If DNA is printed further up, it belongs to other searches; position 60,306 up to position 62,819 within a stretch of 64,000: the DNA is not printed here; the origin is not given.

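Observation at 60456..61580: Topoisomerase VI subunit A (Spo11 homolog) carries a ~375-aa N-terminal extension with two RadA/Rad51-N-like HhH modules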

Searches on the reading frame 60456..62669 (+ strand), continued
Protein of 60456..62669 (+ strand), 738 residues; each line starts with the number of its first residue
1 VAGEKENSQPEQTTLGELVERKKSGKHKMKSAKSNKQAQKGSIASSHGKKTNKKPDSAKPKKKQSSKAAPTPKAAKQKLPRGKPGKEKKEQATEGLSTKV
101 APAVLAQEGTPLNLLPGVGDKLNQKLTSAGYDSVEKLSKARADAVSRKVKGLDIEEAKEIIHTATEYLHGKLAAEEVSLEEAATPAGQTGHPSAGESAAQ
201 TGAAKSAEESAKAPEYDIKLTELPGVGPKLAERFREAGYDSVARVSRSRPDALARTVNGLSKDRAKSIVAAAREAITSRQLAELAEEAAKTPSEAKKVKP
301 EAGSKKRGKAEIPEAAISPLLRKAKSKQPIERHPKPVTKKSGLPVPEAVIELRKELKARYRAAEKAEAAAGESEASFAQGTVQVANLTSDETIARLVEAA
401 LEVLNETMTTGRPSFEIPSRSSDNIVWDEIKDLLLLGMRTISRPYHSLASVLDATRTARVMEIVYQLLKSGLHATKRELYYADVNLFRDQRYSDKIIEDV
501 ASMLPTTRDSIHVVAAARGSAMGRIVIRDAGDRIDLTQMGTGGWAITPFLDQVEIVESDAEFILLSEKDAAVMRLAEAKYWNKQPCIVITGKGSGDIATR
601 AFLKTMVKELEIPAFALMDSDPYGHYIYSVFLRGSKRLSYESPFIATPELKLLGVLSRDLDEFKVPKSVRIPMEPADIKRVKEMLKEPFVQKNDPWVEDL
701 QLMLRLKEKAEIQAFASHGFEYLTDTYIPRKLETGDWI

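Call 35: find_related_loci(query=A1, collection=genome_contigs, flank=3500)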
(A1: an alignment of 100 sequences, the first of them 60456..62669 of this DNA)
Query A1 (738 aa) in genome_contigs; peptide patterns used: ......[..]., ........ (x = any residue, [..] = any of these).
170 stretches matched a pattern; 75 encode a relative of the query (tblastn E <= 1e-3); 74 distinct loci.
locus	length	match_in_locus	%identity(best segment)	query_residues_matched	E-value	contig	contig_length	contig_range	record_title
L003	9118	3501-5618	65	2-738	0e+0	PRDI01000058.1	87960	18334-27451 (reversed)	MAG: Candidatus Thorarchaeota archaeon isolate OWC3 Thor_OWC3_058, whole genome shotgun sequence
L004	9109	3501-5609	64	2-738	0e+0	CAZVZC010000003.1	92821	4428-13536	MAG TPA_asm: uncultured archaeon isolate binchicken_co33_456 genome assembly, contig: NODE_116_length_92821_cov_8.230613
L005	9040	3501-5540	58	22-738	0e+0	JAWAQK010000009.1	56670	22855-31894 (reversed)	MAG: Candidatus Thorarchaeota archaeon isolate SZTDM-2_201709_bins_98 SZTDM-2_201709_bins_98_scaffold_9, whole genome sh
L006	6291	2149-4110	60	72-738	0e+0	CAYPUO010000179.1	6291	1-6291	MAG TPA_asm: uncultured archaeon isolate SRP323688_co1_182 genome assembly, contig: NODE_17232_length_6291_cov_4.405709,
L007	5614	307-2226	62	107-738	0e+0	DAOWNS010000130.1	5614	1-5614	MAG TPA_asm: Candidatus Thorarchaeota archaeon isolate CSMAG_3034 CSMAG_3034_k141_1238857_length_5614_cov_11.3307, whole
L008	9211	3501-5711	57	1-738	0e+0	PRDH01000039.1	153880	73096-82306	MAG: Candidatus Thorarchaeota archaeon isolate OWC2 Thor_OWC2_039, whole genome shotgun sequence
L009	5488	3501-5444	61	97-738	0e+0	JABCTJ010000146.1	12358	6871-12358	MAG: Candidatus Thorarchaeota archaeon isolate HM4_FB6 k127_196589, whole genome shotgun sequence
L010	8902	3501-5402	62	109-738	0e+0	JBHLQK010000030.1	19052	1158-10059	MAG: Candidatus Thorarchaeota archaeon isolate LCG1B.545 LCG1B.545@16666, whole genome shotgun sequence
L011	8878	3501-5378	61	105-738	0e+0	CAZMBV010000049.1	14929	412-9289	MAG TPA_asm: uncultured archaeon isolate SRP214966_co2_306 genome assembly, contig: NODE_6348_length_14929_cov_6.998521,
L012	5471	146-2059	62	115-738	0e+0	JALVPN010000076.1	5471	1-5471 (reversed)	MAG: Promethearchaeota archaeon isolate A3_metabat1_scaf2bin.173 A3_NODE_22485_length_5471_cov_2.150262, whole genome sh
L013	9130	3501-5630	57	6-738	0e+0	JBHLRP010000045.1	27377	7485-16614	MAG: Candidatus Thorarchaeota archaeon isolate TM1S.110 TM1S.110@2372, whole genome shotgun sequence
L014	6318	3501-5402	62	112-738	0e+0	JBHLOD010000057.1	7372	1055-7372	MAG: Promethearchaeota archaeon isolate DZ3M.167 DZ3M.167@39115, whole genome shotgun sequence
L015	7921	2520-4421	61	109-738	0e+0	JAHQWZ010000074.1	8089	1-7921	MAG: Candidatus Thorarchaeota archaeon isolate WORH6 WOR136_NODE_934_length_8089_cov_1.85734_ID_1867, whole genome shotg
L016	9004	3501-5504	59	49-738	0e+0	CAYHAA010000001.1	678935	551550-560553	MAG TPA_asm: uncultured archaeon isolate ERP119294_co1_301 genome assembly, contig: NODE_6_length_678935_cov_67.755798,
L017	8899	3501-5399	62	104-738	0e+0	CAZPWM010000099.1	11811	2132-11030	MAG TPA_asm: uncultured archaeon isolate SRP214966_co4_397 genome assembly, contig: NODE_5664_length_11811_cov_5.430248,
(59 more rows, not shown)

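Call 38: predict_structure(alignment_id=A1)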
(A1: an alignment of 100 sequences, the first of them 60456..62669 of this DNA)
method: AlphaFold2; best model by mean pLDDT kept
length: 738 residues; sequences in the alignment: 100
mean_pLDDT: 55.0   pTM: 0.25
mean pLDDT of the five models: 55.0, 53.8, 52.4, 52.3, 50.7
residues with pLDDT >= 90: 35; 70-90: 156; 50-70: 190; < 50: 357
segments of 3 or more residues with pLDDT < 50: 1-107, 176-215, 290-328, 373-384, 415-431, 440-446, 471-511, 515-522, 541-543, 567-585, 612-618, 633-651, 671-673, 707-721
pLDDT, mean of each block of 10 residues (from residue 1): 39 40 32 33 34 39 33 33 34 31 43 81 87 89 88 88 87 45 28 29 28 54 86 90 90 88 91 89 67 34 33 39 43 57 74 88 74 45 54 75 71 44 41 49 46 58 57 29 26 38 38 46 60 64 49 56 49 41 49 59 63 49 53 41 40 57 56 59 81 74 54 42 62 54
secondary structure, 60 per line:
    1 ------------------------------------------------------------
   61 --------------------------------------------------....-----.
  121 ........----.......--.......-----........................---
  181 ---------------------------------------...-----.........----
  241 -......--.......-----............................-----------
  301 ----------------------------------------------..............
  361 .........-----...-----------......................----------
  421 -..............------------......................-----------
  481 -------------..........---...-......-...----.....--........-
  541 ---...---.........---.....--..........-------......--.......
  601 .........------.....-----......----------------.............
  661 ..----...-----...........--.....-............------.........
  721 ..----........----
elements in order (helices of 4 or more, strands of 3 or more residues): H120-128 H134-139 H142-148 H154-177 H228-236 H242-247 H250-256 H262-289 H347-369 H389-410 H422-435 H448-469 H494-503 E511-516 E525-529 E532-535 H536-539 E544-546 E553-558 E562-566 H569-578 E586-591 H594-609 E616-620 E626-631 H648-662 H675-685 H688-692 H694-705 H712-722 H727-734

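Call 62: find_encoding_contigs(protein=P0126, flank=5000, max_places=2)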
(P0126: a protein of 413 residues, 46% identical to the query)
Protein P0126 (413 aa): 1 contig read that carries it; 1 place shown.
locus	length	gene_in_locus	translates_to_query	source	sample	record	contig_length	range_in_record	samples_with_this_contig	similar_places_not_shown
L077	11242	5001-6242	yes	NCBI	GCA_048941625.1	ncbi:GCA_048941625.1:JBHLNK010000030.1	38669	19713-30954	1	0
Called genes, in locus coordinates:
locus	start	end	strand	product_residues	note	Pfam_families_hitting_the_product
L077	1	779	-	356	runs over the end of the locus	PF03259:Robl_LC7 (weak)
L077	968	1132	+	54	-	-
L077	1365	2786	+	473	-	PF05048:NosD, PF13229:Beta_helix, PF05048:NosD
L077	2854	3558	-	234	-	PF03259:Robl_LC7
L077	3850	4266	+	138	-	-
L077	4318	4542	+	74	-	-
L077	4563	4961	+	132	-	-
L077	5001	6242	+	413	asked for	PF04406:TP6A_N, PF21180:TOP6A-Spo11_Toprim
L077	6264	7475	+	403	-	-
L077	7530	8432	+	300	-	-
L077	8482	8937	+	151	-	PF12675:DUF3795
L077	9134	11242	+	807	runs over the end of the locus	PF13289:SIR2_2 (weak), PF08626:TRAPPC9-Trs120 (faint), PF14938:SNAP (faint), PF13424:TPR_12, PF17874:TPR_MalT, PF13424:TPR_12, PF13374:TPR_10 (weak), PF13424:TPR_12, +11 more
